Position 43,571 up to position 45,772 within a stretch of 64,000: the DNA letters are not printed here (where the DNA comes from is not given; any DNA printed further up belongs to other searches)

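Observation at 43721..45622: Single-polypeptide fusion of an SDR sugar epimerase/dehydratase with a Gfo/Idh/MocA oxidoreductase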

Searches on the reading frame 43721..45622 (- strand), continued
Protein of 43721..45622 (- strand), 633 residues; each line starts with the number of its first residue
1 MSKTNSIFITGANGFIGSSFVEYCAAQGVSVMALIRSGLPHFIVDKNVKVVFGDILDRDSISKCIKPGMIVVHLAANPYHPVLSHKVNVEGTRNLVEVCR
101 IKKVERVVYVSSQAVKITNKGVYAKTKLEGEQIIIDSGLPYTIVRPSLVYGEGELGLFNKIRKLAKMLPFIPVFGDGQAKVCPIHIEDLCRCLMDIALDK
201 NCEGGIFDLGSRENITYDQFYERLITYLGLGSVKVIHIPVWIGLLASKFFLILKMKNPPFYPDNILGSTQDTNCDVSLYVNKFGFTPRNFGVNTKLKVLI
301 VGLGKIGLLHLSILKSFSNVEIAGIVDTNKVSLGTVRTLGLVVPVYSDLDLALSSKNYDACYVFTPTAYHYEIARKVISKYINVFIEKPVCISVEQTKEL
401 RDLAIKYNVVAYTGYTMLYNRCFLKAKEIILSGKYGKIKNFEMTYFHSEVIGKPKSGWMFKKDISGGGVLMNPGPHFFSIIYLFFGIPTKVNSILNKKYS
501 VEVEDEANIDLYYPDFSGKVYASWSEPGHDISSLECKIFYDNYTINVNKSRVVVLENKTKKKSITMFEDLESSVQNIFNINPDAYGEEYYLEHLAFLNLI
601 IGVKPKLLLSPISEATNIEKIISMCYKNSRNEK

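Call 5: find_homologous_proteins(query=window:43721-45622:-, max_evalue=0.00001)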
Query window:43721-45622:- (633 aa): 270 proteins with E <= 0.00001 among 8000 candidates; the best 120 are listed.
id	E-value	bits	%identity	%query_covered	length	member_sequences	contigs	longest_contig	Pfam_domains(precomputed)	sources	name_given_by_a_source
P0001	0.0e+0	1430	100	100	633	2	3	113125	PF01408.29,PF04321.24,PF22725.2,PF16363.12,PF02719.22,PF05368.20,PF01073.26,PF07993.19,PF13460.13,PF01370.28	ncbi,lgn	-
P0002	3.6e-174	599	46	99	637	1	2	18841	PF01113.27,PF01408.29,PF22725.2,PF16363.12,PF05368.20,PF01370.28,PF04321.24,PF01073.26,PF02894.23,PF07993.19,PF13460.13,PF03435.25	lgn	-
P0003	6.1e-173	595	46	99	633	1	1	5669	PF01113.27,PF01408.29,PF04321.24,PF22725.2,PF16363.12,PF05368.20,PF01073.26,PF02894.23,PF07993.19,PF13460.13,PF01370.28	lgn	-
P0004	1.9e-172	593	45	99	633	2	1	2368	PF01408.29,PF04321.24,PF22725.2,PF16363.12,PF05368.20,PF01073.26,PF02894.23,PF07993.19,PF13460.13,PF01370.28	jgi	jgi:predicted dehydrogenase/nucleoside-diphosphate-sugar epimerase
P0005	1.4e-169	584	45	99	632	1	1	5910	PF01113.27,PF01408.29,PF22725.2,PF16363.12,PF05368.20,PF01370.28,PF04321.24,PF02719.22,PF01073.26,PF02894.23,PF07993.19,PF13460.13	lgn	-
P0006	2.3e-166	573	44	99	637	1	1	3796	PF01113.27,PF01408.29,PF22725.2,PF16363.12,PF05368.20,PF01370.28,PF04321.24,PF01073.26,PF02894.23,PF07993.19,PF13460.13,PF03435.25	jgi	jgi:NADH dehydrogenase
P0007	3.6e-166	572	45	99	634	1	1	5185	PF01113.27,PF01408.29,PF22725.2,PF16363.12,PF05368.20,PF01370.28,PF04321.24,PF02719.22,PF01073.26,PF02894.23,PF07993.19,PF13460.13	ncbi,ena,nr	ncbi:NAD-dependent epimerase/dehydratase family protein [Patescibacteria group bacterium]|nr:NAD-dep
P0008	5.6e-166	572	44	99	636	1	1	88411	PF01113.27,PF01408.29,PF22725.2,PF16363.12,PF05368.20,PF01370.28,PF04321.24,PF01073.26,PF02894.23,PF07993.19,PF13460.13,PF03435.25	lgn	-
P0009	6.5e-166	572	44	98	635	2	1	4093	PF01113.27,PF01408.29,PF04321.24,PF22725.2,PF16363.12,PF02719.22,PF05368.20,PF01073.26,PF07993.19,PF13460.13,PF01370.28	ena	-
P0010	6.5e-165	568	43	98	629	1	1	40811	PF01113.27,PF01408.29,PF04321.24,PF22725.2,PF16363.12,PF02719.22,PF05368.20,PF01073.26,PF07993.19,PF13460.13,PF01370.28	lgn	-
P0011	2.3e-164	566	45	99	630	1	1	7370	PF01113.27,PF01408.29,PF22725.2,PF16363.12,PF05368.20,PF01370.28,PF04321.24,PF02719.22,PF01073.26,PF02894.23,PF07993.19,PF13460.13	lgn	-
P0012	6.6e-164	565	43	99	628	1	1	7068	PF01408.29,PF04321.24,PF22725.2,PF16363.12,PF02719.22,PF05368.20,PF01073.26,PF07993.19,PF13460.13,PF01370.28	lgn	-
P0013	1.7e-163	564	44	98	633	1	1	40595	PF01408.29,PF04321.24,PF22725.2,PF16363.12,PF02719.22,PF05368.20,PF01073.26,PF02894.23,PF07993.19,PF13460.13,PF01370.28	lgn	-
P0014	1.9e-163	564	43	99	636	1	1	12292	PF01408.29,PF04321.24,PF22725.2,PF16363.12,PF02719.22,PF05368.20,PF01073.26,PF07993.19,PF13460.13,PF01370.28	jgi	jgi:predicted dehydrogenase/nucleoside-diphosphate-sugar epimerase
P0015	1.9e-163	563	42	99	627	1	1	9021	PF01408.29,PF04321.24,PF22725.2,PF16363.12,PF02719.22,PF05368.20,PF01073.26,PF02894.23,PF07993.19,PF13460.13,PF01370.28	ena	-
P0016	3.9e-163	562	45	94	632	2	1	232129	PF01408.29,PF04321.24,PF22725.2,PF16363.12,PF02719.22,PF05368.20,PF01073.26,PF02894.23,PF07993.19,PF13460.13,PF01370.28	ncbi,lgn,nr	ncbi:MAG: Gfo/Idh/MocA family oxidoreductase [Candidatus Shapirobacteria bacterium]|nr:Gfo/Idh/MocA 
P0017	4.2e-163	562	43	99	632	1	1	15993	PF01113.27,PF01408.29,PF22725.2,PF16363.12,PF05368.20,PF01370.28,PF04321.24,PF02719.22,PF01073.26,PF02894.23,PF07993.19,PF13460.13,PF03435.25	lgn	-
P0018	5.3e-163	562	43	99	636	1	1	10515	PF01408.29,PF04321.24,PF22725.2,PF16363.12,PF02719.22,PF05368.20,PF01073.26,PF07993.19,PF13460.13,PF01370.28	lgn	-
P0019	6.6e-163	562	44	99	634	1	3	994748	PF01408.29,PF04321.24,PF22725.2,PF16363.12,PF02719.22,PF05368.20,PF01073.26,PF07993.19,PF13460.13,PF01370.28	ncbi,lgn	-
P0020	1.2e-162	561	42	99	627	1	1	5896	PF01408.29,PF04321.24,PF22725.2,PF16363.12,PF05368.20,PF01073.26,PF07993.19,PF13460.13,PF01370.28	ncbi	-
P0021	2.0e-162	560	44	98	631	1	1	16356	PF01408.29,PF04321.24,PF22725.2,PF16363.12,PF02719.22,PF05368.20,PF01073.26,PF07993.19,PF13460.13,PF01370.28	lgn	-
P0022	1.1e-161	558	45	98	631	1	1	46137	PF01113.27,PF01408.29,PF22725.2,PF16363.12,PF05368.20,PF01370.28,PF04321.24,PF02719.22,PF01073.26,PF02894.23,PF07993.19,PF13460.13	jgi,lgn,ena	-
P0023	1.2e-161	558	43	98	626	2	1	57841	PF01408.29,PF04321.24,PF22725.2,PF16363.12,PF05368.20,PF01073.26,PF02894.23,PF07993.19,PF13460.13,PF01370.28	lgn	-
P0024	7.8e-161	555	42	99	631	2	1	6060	PF01408.29,PF04321.24,PF22725.2,PF16363.12,PF02719.22,PF05368.20,PF01073.26,PF07993.19,PF13460.13,PF01370.28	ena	-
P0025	7.8e-161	555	44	99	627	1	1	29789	PF01113.27,PF01408.29,PF04321.24,PF22725.2,PF16363.12,PF02719.22,PF05368.20,PF01073.26,PF07993.19,PF13460.13,PF01370.28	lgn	-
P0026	7.9e-160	552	42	99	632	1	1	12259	PF01408.29,PF04321.24,PF22725.2,PF16363.12,PF01073.26,PF02894.23,PF07993.19,PF13460.13,PF01370.28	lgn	-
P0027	1.2e-159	551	43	98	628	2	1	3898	PF01408.29,PF04321.24,PF22725.2,PF16363.12,PF05368.20,PF01073.26,PF07993.19,PF13460.13,PF01370.28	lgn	-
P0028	4.9e-159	549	42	98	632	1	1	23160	PF01408.29,PF04321.24,PF22725.2,PF16363.12,PF05368.20,PF01073.26,PF07993.19,PF13460.13,PF01370.28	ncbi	-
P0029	5.0e-159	549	40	99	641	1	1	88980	PF01113.27,PF01408.29,PF22725.2,PF16363.12,PF05368.20,PF01370.28,PF04321.24,PF02719.22,PF01073.26,PF07993.19,PF13460.13,PF03435.25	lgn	-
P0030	7.2e-159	548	42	99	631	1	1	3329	PF01408.29,PF04321.24,PF22725.2,PF16363.12,PF02719.22,PF05368.20,PF01073.26,PF07993.19,PF13460.13,PF01370.28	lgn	-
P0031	1.6e-158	547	42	99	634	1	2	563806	PF01408.29,PF04321.24,PF22725.2,PF16363.12,PF05368.20,PF01073.26,PF07993.19,PF13460.13,PF01370.28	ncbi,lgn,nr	ncbi:Gfo/Idh/MocA family oxidoreductase [Candidatus Shapirobacteria bacterium]|nr:Gfo/Idh/MocA famil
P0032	1.9e-158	547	44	94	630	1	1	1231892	PF01408.29,PF04321.24,PF22725.2,PF16363.12,PF02719.22,PF05368.20,PF01073.26,PF07993.19,PF13460.13,PF01370.28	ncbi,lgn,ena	-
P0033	1.4e-156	541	43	98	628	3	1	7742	PF01408.29,PF04321.24,PF22725.2,PF16363.12,PF01073.26,PF02894.23,PF07993.19,PF13460.13,PF01370.28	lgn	-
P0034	1.5e-156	541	43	98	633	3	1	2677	PF01408.29,PF04321.24,PF22725.2,PF16363.12,PF02719.22,PF05368.20,PF01073.26,PF07993.19,PF13460.13,PF01370.28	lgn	-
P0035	1.7e-155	537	44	98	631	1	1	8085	PF01113.27,PF01408.29,PF04321.24,PF22725.2,PF16363.12,PF01073.26,PF02894.23,PF07993.19,PF13460.13,PF03435.25,PF01370.28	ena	-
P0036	3.0e-155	536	44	98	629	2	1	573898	PF01113.27,PF01408.29,PF22725.2,PF16363.12,PF05368.20,PF01370.28,PF04321.24,PF01073.26,PF02894.23,PF07993.19,PF13460.13,PF03435.25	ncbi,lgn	ncbi:MAG: Gfo/Idh/MocA family oxidoreductase [Candidatus Shapirobacteria bacterium]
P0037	4.5e-155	536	43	98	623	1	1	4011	PF01408.29,PF04321.24,PF22725.2,PF16363.12,PF02719.22,PF05368.20,PF01073.26,PF02894.23,PF07993.19,PF13460.13,PF01370.28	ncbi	-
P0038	3.6e-154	533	42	99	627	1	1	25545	PF01408.29,PF04321.24,PF22725.2,PF16363.12,PF01073.26,PF07993.19,PF13460.13,PF01370.28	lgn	-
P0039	3.8e-154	533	43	98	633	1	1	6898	PF01408.29,PF22725.2,PF16363.12,PF05368.20,PF01370.28,PF04321.24,PF02719.22,PF01073.26,PF02894.23,PF07993.19,PF13460.13,PF03435.25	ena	-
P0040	1.9e-153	530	43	99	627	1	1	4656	PF01113.27,PF01408.29,PF04321.24,PF22725.2,PF16363.12,PF01073.26,PF02894.23,PF07993.19,PF13460.13,PF01370.28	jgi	jgi:predicted dehydrogenase/uncharacterized protein YbjT (DUF2867 family)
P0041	2.5e-153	530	42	98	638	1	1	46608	PF01113.27,PF01408.29,PF04321.24,PF22725.2,PF16363.12,PF05368.20,PF01073.26,PF02894.23,PF07993.19,PF13460.13,PF01370.28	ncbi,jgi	ncbi:MAG: NAD-dependent epimerase/dehydratase family protein [Candidatus Shapirobacteria bacterium]|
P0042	6.1e-153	529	40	99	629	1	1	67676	PF01408.29,PF04321.24,PF22725.2,PF16363.12,PF02719.22,PF05368.20,PF01073.26,PF02894.23,PF07993.19,PF13460.13,PF01370.28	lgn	-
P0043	1.7e-152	527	42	99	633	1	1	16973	PF01408.29,PF04321.24,PF22725.2,PF16363.12,PF05368.20,PF01073.26,PF02894.23,PF07993.19,PF13460.13,PF01370.28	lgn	-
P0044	3.5e-151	523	40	99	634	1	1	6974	PF01408.29,PF04321.24,PF22725.2,PF16363.12,PF02719.22,PF05368.20,PF01073.26,PF07993.19,PF13460.13,PF01370.28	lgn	-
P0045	1.4e-150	521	42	99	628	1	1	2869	PF01408.29,PF04321.24,PF22725.2,PF16363.12,PF05368.20,PF01073.26,PF02894.23,PF07993.19,PF13460.13,PF01370.28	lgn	-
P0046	2.1e-150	520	41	99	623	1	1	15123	PF01113.27,PF01408.29,PF04321.24,PF22725.2,PF16363.12,PF01073.26,PF02894.23,PF07993.19,PF13460.13,PF01370.28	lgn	-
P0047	4.3e-150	519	42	99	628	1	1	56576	PF01408.29,PF04321.24,PF22725.2,PF16363.12,PF05368.20,PF01073.26,PF07993.19,PF13460.13,PF01370.28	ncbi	ncbi:MAG: Gfo/Idh/MocA family oxidoreductase [bacterium]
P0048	6.7e-150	519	42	100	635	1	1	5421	PF01408.29,PF04321.24,PF22725.2,PF16363.12,PF01073.26,PF02894.23,PF07993.19,PF13460.13,PF01370.28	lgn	-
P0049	2.1e-147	511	41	99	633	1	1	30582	PF01408.29,PF04321.24,PF22725.2,PF16363.12,PF05368.20,PF01073.26,PF02894.23,PF07993.19,PF13460.13,PF01370.28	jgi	jgi:predicted dehydrogenase/nucleoside-diphosphate-sugar epimerase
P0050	2.1e-147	510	42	98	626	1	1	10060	PF01408.29,PF04321.24,PF22725.2,PF16363.12,PF05368.20,PF01073.26,PF02894.23,PF07993.19,PF13460.13,PF01370.28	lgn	-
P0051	2.2e-147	510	44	92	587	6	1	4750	PF01113.27,PF01408.29,PF22725.2,PF16363.12,PF05368.20,PF01370.28,PF04321.24,PF02719.22,PF01073.26,PF02894.23,PF07993.19,PF13460.13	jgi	-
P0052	5.1e-147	509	42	99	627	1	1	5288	PF01408.29,PF04321.24,PF22725.2,PF16363.12,PF02719.22,PF05368.20,PF01073.26,PF02894.23,PF07993.19,PF13460.13,PF01370.28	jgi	jgi:predicted dehydrogenase/nucleoside-diphosphate-sugar epimerase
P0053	2.1e-146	507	41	98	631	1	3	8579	PF01408.29,PF04321.24,PF22725.2,PF16363.12,PF02719.22,PF05368.20,PF01073.26,PF02894.23,PF07993.19,PF13460.13,PF01370.28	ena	-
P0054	1.4e-145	504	41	99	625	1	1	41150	PF01408.29,PF04321.24,PF22725.2,PF16363.12,PF05368.20,PF01073.26,PF02894.23,PF07993.19,PF13460.13,PF01370.28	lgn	-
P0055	2.4e-145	504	41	99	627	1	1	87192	PF01408.29,PF04321.24,PF22725.2,PF16363.12,PF05368.20,PF01073.26,PF02894.23,PF07993.19,PF13460.13,PF01370.28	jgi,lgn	-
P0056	5.2e-145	503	42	99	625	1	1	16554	PF01408.29,PF04321.24,PF22725.2,PF16363.12,PF05368.20,PF01073.26,PF02894.23,PF07993.19,PF13460.13,PF01370.28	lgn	-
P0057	7.3e-145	502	41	98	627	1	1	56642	PF01113.27,PF01408.29,PF04321.24,PF22725.2,PF16363.12,PF02719.22,PF05368.20,PF01073.26,PF07993.19,PF13460.13,PF01370.28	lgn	-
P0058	1.3e-144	501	40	99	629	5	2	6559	PF01113.27,PF01408.29,PF22725.2,PF16363.12,PF05368.20,PF01370.28,PF04321.24,PF02719.22,PF01073.26,PF02894.23,PF02254.25,PF07993.19,PF13460.13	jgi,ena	-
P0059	1.8e-144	501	42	94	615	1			PF01408.29,PF04321.24,PF22725.2,PF16363.12,PF02719.22,PF05368.20,PF01073.26,PF02894.23,PF13460.13,PF01370.28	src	-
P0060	3.1e-144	500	40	95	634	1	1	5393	PF01408.29,PF04321.24,PF22725.2,PF16363.12,PF02719.22,PF01073.26,PF02894.23,PF07993.19,PF13460.13,PF01370.28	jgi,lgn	-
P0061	3.3e-143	497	40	99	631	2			PF01408.29,PF22725.2,PF16363.12,PF05368.20,PF01370.28,PF04321.24,PF02719.22,PF01073.26,PF02894.23,PF07993.19,PF13460.13,PF03435.25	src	-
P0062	6.5e-143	496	40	99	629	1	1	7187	PF01408.29,PF04321.24,PF22725.2,PF16363.12,PF02719.22,PF05368.20,PF01073.26,PF02894.23,PF07993.19,PF13460.13,PF01370.28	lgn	-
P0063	1.6e-142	494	41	98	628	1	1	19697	PF01408.29,PF04321.24,PF22725.2,PF16363.12,PF05368.20,PF01073.26,PF02894.23,PF07993.19,PF13460.13,PF03435.25,PF01370.28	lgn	-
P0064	5.3e-140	486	41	99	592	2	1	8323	PF01113.27,PF01408.29,PF04321.24,PF22725.2,PF16363.12,PF01073.26,PF02894.23,PF07993.19,PF13460.13,PF01370.28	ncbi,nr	ncbi:MAG: Oxidoreductase [Microgenomates group bacterium GW2011_GWA2_46_7]|nr:MAG: Oxidoreductase [M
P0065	2.0e-139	484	43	99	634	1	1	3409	PF01113.27,PF01408.29,PF04321.24,PF22725.2,PF16363.12,PF02719.22,PF05368.20,PF01073.26,PF07993.19,PF13460.13,PF01370.28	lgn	-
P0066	7.7e-139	482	40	99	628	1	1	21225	PF01113.27,PF01408.29,PF22725.2,PF16363.12,PF05368.20,PF01370.28,PF04321.24,PF02719.22,PF01073.26,PF02894.23,PF07993.19,PF13460.13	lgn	-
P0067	2.1e-138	481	39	99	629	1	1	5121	PF01113.27,PF01408.29,PF04321.24,PF22725.2,PF16363.12,PF05368.20,PF01073.26,PF02894.23,PF07993.19,PF13460.13,PF01370.28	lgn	-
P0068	1.2e-137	478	39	94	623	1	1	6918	PF01408.29,PF04321.24,PF22725.2,PF16363.12,PF01073.26,PF02894.23,PF07993.19,PF13460.13,PF01370.28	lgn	-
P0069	2.7e-136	474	39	100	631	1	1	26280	PF01113.27,PF01408.29,PF04321.24,PF22725.2,PF16363.12,PF05368.20,PF01073.26,PF02894.23,PF07993.19,PF13460.13,PF01370.28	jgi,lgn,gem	-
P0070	3.4e-135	470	40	100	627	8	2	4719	PF01408.29,PF04321.24,PF22725.2,PF16363.12,PF05368.20,PF01073.26,PF02894.23,PF07993.19,PF13460.13,PF01370.28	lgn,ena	-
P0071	1.6e-133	465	39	100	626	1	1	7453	PF01408.29,PF04321.24,PF22725.2,PF01073.26,PF02894.23,PF07993.19,PF13460.13,PF01370.28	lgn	-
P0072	1.3e-127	445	39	99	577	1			PF01408.29,PF04321.24,PF22725.2,PF16363.12,PF02719.22,PF05368.20,PF01073.26,PF02894.23,PF13460.13,PF01370.28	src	-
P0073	1.5e-123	432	43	77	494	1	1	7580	PF01408.29,PF04321.24,PF22725.2,PF16363.12,PF02719.22,PF05368.20,PF01073.26,PF02894.23,PF07993.19,PF13460.13,PF01370.28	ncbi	ncbi:hypothetical protein A2V49_02645, partial [candidate division WWE3 bacterium RBG_19FT_COMBO_34_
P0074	5.8e-118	413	46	73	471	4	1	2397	PF01113.27,PF01408.29,PF04321.24,PF16363.12,PF02719.22,PF05368.20,PF01073.26,PF07993.19,PF13460.13,PF01370.28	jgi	jgi:nucleoside-diphosphate-sugar epimerase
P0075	8.7e-114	399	37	98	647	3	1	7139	PF01408.29,PF04321.24,PF22725.2,PF16363.12,PF02719.22,PF05368.20,PF01073.26,PF02894.23,PF07993.19,PF13460.13,PF01370.28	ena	-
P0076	3.8e-109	384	33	99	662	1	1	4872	PF01408.29,PF22725.2,PF16363.12,PF05368.20,PF01370.28,PF03447.23,PF04321.24,PF02719.22,PF01073.26,PF02894.23,PF07993.19,PF13460.13,PF03435.25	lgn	-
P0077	1.5e-108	382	36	99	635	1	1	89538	PF01408.29,PF04321.24,PF22725.2,PF16363.12,PF02719.22,PF05368.20,PF01073.26,PF02894.23,PF07993.19,PF13460.13,PF01370.28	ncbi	-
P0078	2.1e-108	382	35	99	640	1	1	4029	PF02629.26,PF01408.29,PF22725.2,PF16363.12,PF01370.28,PF04321.24,PF02719.22,PF01073.26,PF02894.23,PF07993.19,PF13460.13,PF00106.32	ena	-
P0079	3.0e-108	381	35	99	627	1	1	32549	PF01408.29,PF22725.2,PF16363.12,PF05368.20,PF01370.28,PF04321.24,PF02719.22,PF01073.26,PF02894.23,PF07993.19,PF13460.13,PF03435.25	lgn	-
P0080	7.6e-108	380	34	99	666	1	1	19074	PF01408.29,PF04321.24,PF22725.2,PF16363.12,PF02719.22,PF05368.20,PF01073.26,PF02894.23,PF07993.19,PF13460.13,PF01370.28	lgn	-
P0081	2.6e-107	378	33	98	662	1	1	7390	PF01408.29,PF04321.24,PF22725.2,PF16363.12,PF02719.22,PF05368.20,PF01073.26,PF02894.23,PF07993.19,PF13460.13,PF01370.28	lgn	-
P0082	4.4e-107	377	31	100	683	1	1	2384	PF01113.27,PF01408.29,PF22725.2,PF16363.12,PF05368.20,PF01370.28,PF04321.24,PF02719.22,PF01073.26,PF02894.23,PF07993.19,PF13460.13,PF03435.25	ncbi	-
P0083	6.1e-107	377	33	100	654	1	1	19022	PF01408.29,PF04321.24,PF22725.2,PF16363.12,PF02719.22,PF05368.20,PF01073.26,PF02894.23,PF07993.19,PF13460.13,PF01370.28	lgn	-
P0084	1.0e-105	373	34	99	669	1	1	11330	PF01408.29,PF04321.24,PF22725.2,PF16363.12,PF02719.22,PF05368.20,PF01073.26,PF02894.23,PF07993.19,PF13460.13,PF01370.28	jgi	-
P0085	1.1e-105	373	35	100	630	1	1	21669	PF01408.29,PF04321.24,PF22725.2,PF16363.12,PF02719.22,PF05368.20,PF01073.26,PF02894.23,PF13460.13,PF00106.32,PF01370.28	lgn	-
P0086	1.2e-105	373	37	99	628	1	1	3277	PF01408.29,PF22725.2,PF16363.12,PF05368.20,PF01370.28,PF04321.24,PF02719.22,PF01073.26,PF02894.23,PF07993.19,PF13460.13,PF03435.25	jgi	jgi:nucleoside-diphosphate-sugar epimerase/predicted dehydrogenase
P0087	2.1e-105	372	34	99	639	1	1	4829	PF01113.27,PF01408.29,PF22725.2,PF16363.12,PF05368.20,PF01370.28,PF04321.24,PF02719.22,PF01073.26,PF02894.23,PF07993.19,PF13460.13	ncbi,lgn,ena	-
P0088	2.7e-105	371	34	99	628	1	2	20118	PF01408.29,PF22725.2,PF16363.12,PF05368.20,PF01370.28,PF04321.24,PF02719.22,PF01073.26,PF02894.23,PF07993.19,PF13460.13,PF03435.25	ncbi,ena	-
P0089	7.4e-105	370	34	99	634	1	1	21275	PF01408.29,PF04321.24,PF22725.2,PF16363.12,PF02719.22,PF05368.20,PF01073.26,PF02894.23,PF13460.13,PF01370.28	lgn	-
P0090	9.8e-105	370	35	99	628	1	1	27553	PF01408.29,PF04321.24,PF22725.2,PF16363.12,PF02719.22,PF05368.20,PF01073.26,PF02894.23,PF07993.19,PF13460.13,PF01370.28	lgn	-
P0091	1.0e-104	370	35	98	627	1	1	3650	PF01408.29,PF04321.24,PF22725.2,PF16363.12,PF02719.22,PF05368.20,PF01073.26,PF02894.23,PF07993.19,PF13460.13,PF01370.28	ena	-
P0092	1.8e-104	369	42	67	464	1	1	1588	PF01408.29,PF22725.2,PF02894.23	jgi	-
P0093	1.9e-104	369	35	100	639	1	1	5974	PF01408.29,PF04321.24,PF22725.2,PF16363.12,PF02719.22,PF05368.20,PF01073.26,PF02894.23,PF07993.19,PF13460.13,PF01370.28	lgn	-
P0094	2.5e-104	368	35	99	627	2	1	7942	PF01408.29,PF04321.24,PF22725.2,PF16363.12,PF02719.22,PF01073.26,PF02894.23,PF13460.13,PF03435.25,PF01370.28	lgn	-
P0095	3.0e-104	368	33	99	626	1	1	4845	PF01408.29,PF04321.24,PF22725.2,PF16363.12,PF01073.26,PF02894.23,PF07993.19,PF13460.13,PF01370.28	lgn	-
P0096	1.1e-103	366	35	99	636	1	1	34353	PF01408.29,PF22725.2,PF16363.12,PF05368.20,PF01370.28,PF04321.24,PF02719.22,PF01073.26,PF02894.23,PF07993.19,PF13460.13,PF00106.32,PF03435.25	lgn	-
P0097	1.4e-103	366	35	98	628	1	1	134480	PF01408.29,PF04321.24,PF22725.2,PF16363.12,PF02719.22,PF01073.26,PF02894.23,PF07993.19,PF13460.13,PF01370.28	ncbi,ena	-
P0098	5.8e-103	364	35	99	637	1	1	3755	PF01408.29,PF22725.2,PF16363.12,PF05368.20,PF01370.28,PF04321.24,PF02719.22,PF01073.26,PF02894.23,PF07993.19,PF13460.13,PF00106.32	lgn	-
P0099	6.6e-103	364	35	98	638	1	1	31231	PF01408.29,PF22725.2,PF16363.12,PF05368.20,PF01370.28,PF04321.24,PF02719.22,PF01073.26,PF02894.23,PF07993.19,PF13460.13,PF00106.32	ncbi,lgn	-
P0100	1.8e-102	362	34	99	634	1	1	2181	PF01408.29,PF04321.24,PF22725.2,PF16363.12,PF02719.22,PF05368.20,PF01073.26,PF02894.23,PF07993.19,PF13460.13,PF01370.28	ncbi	-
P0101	1.9e-102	362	35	99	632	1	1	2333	PF01113.27,PF01408.29,PF22725.2,PF16363.12,PF05368.20,PF01370.28,PF04321.24,PF02719.22,PF01073.26,PF02894.23,PF07993.19,PF13460.13,PF00106.32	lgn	-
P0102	2.9e-102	361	36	95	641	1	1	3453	PF01113.27,PF01408.29,PF22725.2,PF16363.12,PF05368.20,PF01370.28,PF04321.24,PF02719.22,PF01073.26,PF02894.23,PF07993.19,PF13460.13,PF00106.32,PF03435.25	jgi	jgi:NADH dehydrogenase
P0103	1.4e-101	359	35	99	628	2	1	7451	PF01408.29,PF22725.2,PF16363.12,PF05368.20,PF01370.28,PF04321.24,PF02719.22,PF01073.26,PF02894.23,PF07993.19,PF13460.13,PF03435.25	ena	-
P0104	2.0e-101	359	35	99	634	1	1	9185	PF01408.29,PF22725.2,PF16363.12,PF05368.20,PF01370.28,PF04321.24,PF02719.22,PF01073.26,PF02894.23,PF07993.19,PF13460.13,PF00106.32,PF03435.25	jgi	jgi:predicted dehydrogenase/nucleoside-diphosphate-sugar epimerase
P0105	8.0e-101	357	33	99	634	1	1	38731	PF01408.29,PF04321.24,PF22725.2,PF16363.12,PF05368.20,PF01073.26,PF02894.23,PF07993.19,PF13460.13,PF01370.28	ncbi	-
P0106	8.1e-101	357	33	99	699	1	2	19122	PF01408.29,PF04321.24,PF22725.2,PF16363.12,PF02719.22,PF05368.20,PF01073.26,PF02894.23,PF07993.19,PF13460.13,PF01370.28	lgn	-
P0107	4.1e-100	354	34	99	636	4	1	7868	PF01408.29,PF22725.2,PF16363.12,PF05368.20,PF01370.28,PF04321.24,PF02719.22,PF01073.26,PF02894.23,PF07993.19,PF13460.13,PF00106.32,PF03435.25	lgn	-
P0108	6.1e-100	354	34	99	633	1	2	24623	PF01408.29,PF22725.2,PF16363.12,PF05368.20,PF01370.28,PF04321.24,PF02719.22,PF01073.26,PF02894.23,PF07993.19,PF13460.13,PF00106.32,PF03435.25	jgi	jgi:predicted dehydrogenase/nucleoside-diphosphate-sugar epimerase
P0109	5.0e-99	351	33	94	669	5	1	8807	PF08659.17,PF01408.29,PF22725.2,PF16363.12,PF05368.20,PF01370.28,PF04321.24,PF02719.22,PF01073.26,PF02894.23,PF07993.19,PF13460.13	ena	-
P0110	1.2e-98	349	33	99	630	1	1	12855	PF01408.29,PF04321.24,PF22725.2,PF16363.12,PF02719.22,PF05368.20,PF01073.26,PF02894.23,PF07993.19,PF13460.13,PF01370.28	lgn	-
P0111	2.3e-98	349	33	99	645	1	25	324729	PF01113.27,PF01408.29,PF22725.2,PF16363.12,PF05368.20,PF01370.28,PF04321.24,PF02719.22,PF01073.26,PF02894.23,PF07993.19,PF13460.13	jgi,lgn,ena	jgi:predicted dehydrogenase/nucleoside-diphosphate-sugar epimerase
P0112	3.1e-97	345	35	100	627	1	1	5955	PF01408.29,PF04321.24,PF22725.2,PF16363.12,PF05368.20,PF01073.26,PF02894.23,PF13460.13,PF01370.28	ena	-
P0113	8.3e-97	343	34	99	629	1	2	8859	PF02629.26,PF01408.29,PF04321.24,PF22725.2,PF16363.12,PF05368.20,PF01073.26,PF02894.23,PF13460.13,PF03435.25,PF01370.28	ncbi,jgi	jgi:NADH dehydrogenase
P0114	6.7e-96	340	33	99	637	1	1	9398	PF01113.27,PF01408.29,PF22725.2,PF16363.12,PF05368.20,PF01370.28,PF04321.24,PF02719.22,PF01073.26,PF02894.23,PF07993.19,PF13460.13,PF00106.32,PF03435.25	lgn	-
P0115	1.2e-95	340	34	99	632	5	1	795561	PF01408.29,PF04321.24,PF22725.2,PF16363.12,PF05368.20,PF01073.26,PF02894.23,PF07993.19,PF13460.13,PF01370.28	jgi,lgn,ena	-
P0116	1.4e-95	339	35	99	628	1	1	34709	PF01408.29,PF04321.24,PF22725.2,PF16363.12,PF05368.20,PF01073.26,PF02894.23,PF07993.19,PF13460.13,PF03435.25,PF01370.28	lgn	-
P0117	2.2e-95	339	34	99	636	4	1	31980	PF01408.29,PF04321.24,PF22725.2,PF16363.12,PF02719.22,PF05368.20,PF01073.26,PF02894.23,PF07993.19,PF13460.13,PF01370.28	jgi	jgi:NADH dehydrogenase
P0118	2.2e-95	339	32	94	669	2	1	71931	PF08659.17,PF01408.29,PF22725.2,PF16363.12,PF05368.20,PF01370.28,PF04321.24,PF02719.22,PF01073.26,PF02894.23,PF07993.19,PF13460.13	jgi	jgi:predicted dehydrogenase/nucleoside-diphosphate-sugar epimerase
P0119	3.9e-95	338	33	93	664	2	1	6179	PF08659.17,PF01408.29,PF22725.2,PF16363.12,PF05368.20,PF01370.28,PF04321.24,PF02719.22,PF01073.26,PF02894.23,PF07993.19,PF13460.13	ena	-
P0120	7.5e-95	337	31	99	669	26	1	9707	PF08659.17,PF01408.29,PF22725.2,PF16363.12,PF05368.20,PF01370.28,PF04321.24,PF02719.22,PF01073.26,PF02894.23,PF07993.19,PF13460.13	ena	-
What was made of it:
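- Checked: In addition, 120 of the best database hits are almost all full-length fusions of 623-699 aa at 31-46 % identity, from many different assemblies (call 5).
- More than 100 full-length fused homologues exist (call 5).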
